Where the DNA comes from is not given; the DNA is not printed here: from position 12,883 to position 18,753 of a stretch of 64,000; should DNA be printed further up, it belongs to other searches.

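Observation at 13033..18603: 1856-aa multidomain surface-type protein adjacent to tRNA-Asp: propeller, Fn3-like, ten tandem novel modules, CarbopepD-like and T9SS/FlgD-Ig-like C-terminal domain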

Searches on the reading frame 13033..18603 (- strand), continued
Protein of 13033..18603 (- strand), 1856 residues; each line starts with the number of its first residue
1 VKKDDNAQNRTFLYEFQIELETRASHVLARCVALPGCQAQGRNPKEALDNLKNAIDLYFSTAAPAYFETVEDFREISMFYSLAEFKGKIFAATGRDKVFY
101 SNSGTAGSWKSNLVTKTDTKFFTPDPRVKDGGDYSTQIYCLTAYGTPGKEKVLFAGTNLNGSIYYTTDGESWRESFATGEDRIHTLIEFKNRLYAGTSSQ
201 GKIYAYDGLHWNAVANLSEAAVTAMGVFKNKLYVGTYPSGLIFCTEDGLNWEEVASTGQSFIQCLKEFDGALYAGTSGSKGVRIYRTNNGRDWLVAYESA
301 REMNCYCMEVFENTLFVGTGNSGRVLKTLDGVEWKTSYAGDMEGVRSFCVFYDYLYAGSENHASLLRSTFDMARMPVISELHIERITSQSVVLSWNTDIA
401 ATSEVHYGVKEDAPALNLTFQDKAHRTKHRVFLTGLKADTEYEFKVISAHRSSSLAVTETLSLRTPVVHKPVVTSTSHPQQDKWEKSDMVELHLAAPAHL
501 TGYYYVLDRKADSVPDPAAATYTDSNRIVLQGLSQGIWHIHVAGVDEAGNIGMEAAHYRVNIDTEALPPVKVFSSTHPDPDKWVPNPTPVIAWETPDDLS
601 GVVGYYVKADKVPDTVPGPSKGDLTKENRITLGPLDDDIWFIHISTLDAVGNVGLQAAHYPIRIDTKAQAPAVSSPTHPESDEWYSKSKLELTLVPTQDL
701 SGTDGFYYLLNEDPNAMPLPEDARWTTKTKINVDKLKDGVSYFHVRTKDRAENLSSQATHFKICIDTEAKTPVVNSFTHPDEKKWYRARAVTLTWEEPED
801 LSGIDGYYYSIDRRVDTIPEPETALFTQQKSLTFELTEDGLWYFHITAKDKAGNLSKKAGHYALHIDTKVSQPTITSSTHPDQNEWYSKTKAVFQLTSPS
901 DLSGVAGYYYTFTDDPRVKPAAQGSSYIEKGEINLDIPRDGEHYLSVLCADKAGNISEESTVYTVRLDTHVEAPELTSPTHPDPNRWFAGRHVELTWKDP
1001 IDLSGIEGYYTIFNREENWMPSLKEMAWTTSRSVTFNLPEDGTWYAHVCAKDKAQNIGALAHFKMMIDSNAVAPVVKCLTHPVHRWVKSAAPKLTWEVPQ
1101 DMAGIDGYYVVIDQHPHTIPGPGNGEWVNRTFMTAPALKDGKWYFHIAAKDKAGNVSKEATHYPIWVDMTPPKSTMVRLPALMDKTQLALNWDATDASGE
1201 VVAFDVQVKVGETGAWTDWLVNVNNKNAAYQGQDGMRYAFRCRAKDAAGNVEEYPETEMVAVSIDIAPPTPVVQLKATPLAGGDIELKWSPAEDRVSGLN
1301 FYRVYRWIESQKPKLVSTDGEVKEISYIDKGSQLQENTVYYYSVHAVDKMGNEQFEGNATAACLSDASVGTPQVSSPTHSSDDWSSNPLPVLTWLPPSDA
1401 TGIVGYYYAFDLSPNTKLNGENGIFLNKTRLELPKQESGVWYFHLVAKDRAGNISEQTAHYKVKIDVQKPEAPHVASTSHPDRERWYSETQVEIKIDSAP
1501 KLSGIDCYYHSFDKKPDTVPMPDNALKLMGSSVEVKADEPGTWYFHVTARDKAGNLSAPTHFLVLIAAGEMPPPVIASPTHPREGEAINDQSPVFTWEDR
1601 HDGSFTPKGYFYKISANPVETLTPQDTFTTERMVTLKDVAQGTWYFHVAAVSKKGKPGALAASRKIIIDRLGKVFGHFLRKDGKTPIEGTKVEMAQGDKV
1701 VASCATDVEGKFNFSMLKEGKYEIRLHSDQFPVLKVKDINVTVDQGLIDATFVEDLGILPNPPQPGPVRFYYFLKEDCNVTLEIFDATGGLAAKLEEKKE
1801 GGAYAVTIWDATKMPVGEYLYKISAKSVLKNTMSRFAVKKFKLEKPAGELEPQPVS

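Call 18: find_related_loci(query=A2, collection=genome_contigs, flank=10000)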
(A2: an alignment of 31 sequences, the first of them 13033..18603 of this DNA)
Query A2 (1856 aa) in genome_contigs; peptide patterns used: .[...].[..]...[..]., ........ (x = any residue, [..] = any of these).
55 stretches matched a pattern; 37 encode a relative of the query (tblastn E <= 1e-3); 31 distinct loci.
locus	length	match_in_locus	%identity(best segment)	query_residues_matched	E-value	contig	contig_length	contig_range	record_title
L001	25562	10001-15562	79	3-1856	0e+0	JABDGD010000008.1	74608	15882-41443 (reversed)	MAG: Candidatus Firestonebacteria bacterium isolate BWOrgHeat_Nextera36_MAG1 3300020999.a:Ga0206920_1014, whole genome s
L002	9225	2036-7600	68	2-1856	0e+0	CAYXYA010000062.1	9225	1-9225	MAG TPA_asm: uncultured bacterium isolate SRP269290_co5_40 genome assembly, contig: NODE_3125_length_9225_cov_7.355507,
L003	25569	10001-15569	65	1-1856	0e+0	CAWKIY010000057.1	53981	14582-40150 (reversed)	MAG: candidate division FCPU426 bacterium isolate MFD04540.bin.2.61 genome assembly, contig: contig_44590, whole genome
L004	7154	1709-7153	60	1-1808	0e+0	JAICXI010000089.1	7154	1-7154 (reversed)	MAG: bacterium isolate LS_FP_2_bin.106 k141_5555474_length_7154_cov_7.0000, whole genome shotgun sequence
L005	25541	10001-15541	72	1-1856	0e+0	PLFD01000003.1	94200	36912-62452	MAG: candidate division FCPU426 bacterium isolate bog_1179 73.20110800_S3S.14_contig_2611, whole genome shotgun sequence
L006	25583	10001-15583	55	1-1856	0e+0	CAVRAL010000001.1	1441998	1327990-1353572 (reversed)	MAG: candidate division FCPU426 bacterium isolate MFD04540.bin.1.40 genome assembly, contig: contig_10297, whole genome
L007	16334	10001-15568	56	2-1855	0e+0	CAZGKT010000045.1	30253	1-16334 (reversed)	MAG TPA_asm: uncultured bacterium isolate binchicken_co162_638 genome assembly, contig: NODE_3067_length_30253_cov_9.185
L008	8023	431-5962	55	1-1844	0e+0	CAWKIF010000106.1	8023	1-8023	MAG: candidate division FCPU426 bacterium isolate MFD04780.bin.2.20 genome assembly, contig: contig_39406, whole genome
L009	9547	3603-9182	54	1-1855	0e+0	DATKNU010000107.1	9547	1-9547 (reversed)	MAG TPA_asm: bacterium isolate SMAG_U14745 k141_4403292, whole genome shotgun sequence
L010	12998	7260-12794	61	12-1854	0e+0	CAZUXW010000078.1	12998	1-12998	MAG TPA_asm: uncultured bacterium isolate binchicken_co54_368 genome assembly, contig: NODE_8645_length_12998_cov_21.152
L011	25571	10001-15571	60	1-1856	0e+0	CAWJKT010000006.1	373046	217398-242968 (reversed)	MAG: uncultured proteobacterium isolate MFD05512.bin.2.30 genome assembly, contig: contig_14580, whole genome shotgun se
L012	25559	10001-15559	56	1-1854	0e+0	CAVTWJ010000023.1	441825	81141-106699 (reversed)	MAG: candidate division FCPU426 bacterium isolate MFD09286.bin.2.88 genome assembly, contig: contig_98806, whole genome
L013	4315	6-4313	60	118-1672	0e+0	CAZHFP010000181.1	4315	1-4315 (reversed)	MAG TPA_asm: uncultured bacterium isolate binchicken_co54_505 genome assembly, contig: NODE_40066_length_4315_cov_9.5962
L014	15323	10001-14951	54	1-1681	0e+0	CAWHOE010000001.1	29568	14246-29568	MAG: candidate division FCPU426 bacterium isolate MFD01223.bin.2.21 genome assembly, contig: contig_100250, whole genome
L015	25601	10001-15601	60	2-1856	0e+0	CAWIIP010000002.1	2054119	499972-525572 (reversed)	MAG: uncultured proteobacterium isolate MFD09286.bin.2.44 genome assembly, contig: contig_44388, whole genome shotgun se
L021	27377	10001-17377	45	1-1856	0e+0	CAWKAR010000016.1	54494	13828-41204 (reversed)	MAG: candidate division FCPU426 bacterium isolate MFD03726.bin.1.149 genome assembly, contig: contig_32031, whole genome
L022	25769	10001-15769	56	1-1856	0e+0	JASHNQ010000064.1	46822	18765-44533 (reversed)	MAG: candidate division FCPU426 bacterium isolate JOPF001 JOPF_AWAY_contig_898872, whole genome shotgun sequence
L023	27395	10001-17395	47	1-1856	0e+0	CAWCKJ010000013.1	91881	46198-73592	MAG: candidate division FCPU426 bacterium isolate MFD01231.bin.1.41 genome assembly, contig: contig_4465, whole genome s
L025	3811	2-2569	60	368-1856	0e+0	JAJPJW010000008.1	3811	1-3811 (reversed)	MAG: Proteobacteria bacterium isolate Centralia_MAG_561 k107_33896355, whole genome shotgun sequence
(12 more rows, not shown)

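Call 56: find_encoding_contigs(protein=P0036, flank=10000, max_places=2)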
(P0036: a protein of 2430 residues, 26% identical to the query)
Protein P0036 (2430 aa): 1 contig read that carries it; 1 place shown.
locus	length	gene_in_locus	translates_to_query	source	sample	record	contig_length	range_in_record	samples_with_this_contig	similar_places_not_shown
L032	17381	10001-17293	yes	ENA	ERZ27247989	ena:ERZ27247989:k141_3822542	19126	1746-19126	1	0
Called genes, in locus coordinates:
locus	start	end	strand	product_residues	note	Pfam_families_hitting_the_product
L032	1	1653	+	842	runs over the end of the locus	-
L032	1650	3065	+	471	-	PF13036:LpoB (weak), PF03783:CsgG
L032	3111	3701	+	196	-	-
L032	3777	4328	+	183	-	PF05685:Uma2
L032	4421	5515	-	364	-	-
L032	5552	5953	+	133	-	PF01242:PTPS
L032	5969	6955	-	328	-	PF01408:GFO_IDH_MocA, PF02894:GFO_IDH_MocA_C, PF22725:GFO_IDH_MocA_C3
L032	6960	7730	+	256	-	PF00970:FAD_binding_6, PF00175:NAD_binding_1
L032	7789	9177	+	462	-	PF01406:tRNA-synt_1e, PF01921:tRNA-synt_1f (faint), PF00133:tRNA-synt_1 (faint), PF09334:tRNA-synt_1g (faint), PF09190:DALR_2 (weak)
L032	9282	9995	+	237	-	PF08032:SpoU_sub_bind, PF00588:SpoU_methylase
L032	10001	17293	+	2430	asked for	PF00041:fn3 (faint), PF19077:Big_13 (faint), PF17936:Big_6 (faint), PF18981:InlK_D3 (faint)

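Call 57: find_encoding_contigs(protein=P0037, flank=10000, max_places=2)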
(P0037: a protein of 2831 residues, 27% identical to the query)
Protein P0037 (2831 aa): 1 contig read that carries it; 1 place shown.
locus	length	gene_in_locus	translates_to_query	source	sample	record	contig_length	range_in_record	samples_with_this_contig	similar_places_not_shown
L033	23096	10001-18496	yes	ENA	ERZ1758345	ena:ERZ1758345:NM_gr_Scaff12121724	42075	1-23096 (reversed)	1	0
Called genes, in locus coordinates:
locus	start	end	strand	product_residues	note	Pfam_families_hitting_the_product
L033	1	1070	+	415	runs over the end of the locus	PF02812:ELFV_dehydrog_N, PF00208:ELFV_dehydrog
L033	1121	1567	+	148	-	PF01047:MarR, PF12802:MarR_2, PF13463:HTH_27 (weak)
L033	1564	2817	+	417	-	PF05977:MFS_3, PF07690:MFS_1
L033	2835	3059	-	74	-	-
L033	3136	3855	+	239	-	PF27531:MT3502_N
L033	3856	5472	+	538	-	PF00817:IMS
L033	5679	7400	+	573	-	PF26036:Peptidase_inhib_put (faint), PF00082:Peptidase_S8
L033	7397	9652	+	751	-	PF01590:GAF (weak), PF00989:PAS, PF08448:PAS_4, PF00512:HisKA, PF13581:HATPase_c_2 (weak), PF02518:HATPase_c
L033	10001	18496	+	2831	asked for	PF07495:Y_Y_Y (faint), PF19077:Big_13 (faint), PF24421:Ig_J (faint), PF05120:GvpG (faint), PF24489:Ig_J_second (faint)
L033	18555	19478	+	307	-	-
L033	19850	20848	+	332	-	PF00801:PKD (faint)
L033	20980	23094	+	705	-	?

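Call 95: search_protein_families(library=pfam, proteins=[L006:3987-7805:+, L006:7607-9778:+], max_evalue=0.01)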
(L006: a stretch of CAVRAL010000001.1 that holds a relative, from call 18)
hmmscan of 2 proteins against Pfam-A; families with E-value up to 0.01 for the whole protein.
L006:3987-7805:+ (1273 aa): 3 families
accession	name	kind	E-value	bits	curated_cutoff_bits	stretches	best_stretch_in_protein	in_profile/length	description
PF25778.1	DUF7948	-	1.5e-60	205.3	27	1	84-286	1-214/214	Domain of unknown function (DUF7948)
PF06739.17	SBBP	-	1.4e-56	188.6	20.5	7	483-519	1-38/38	Beta-propeller repeat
PF09636.16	XkdW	-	0.0066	16.6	24.6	0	302-327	18-43/57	XkdW protein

L006:7607-9778:+ (724 aa): 0 families
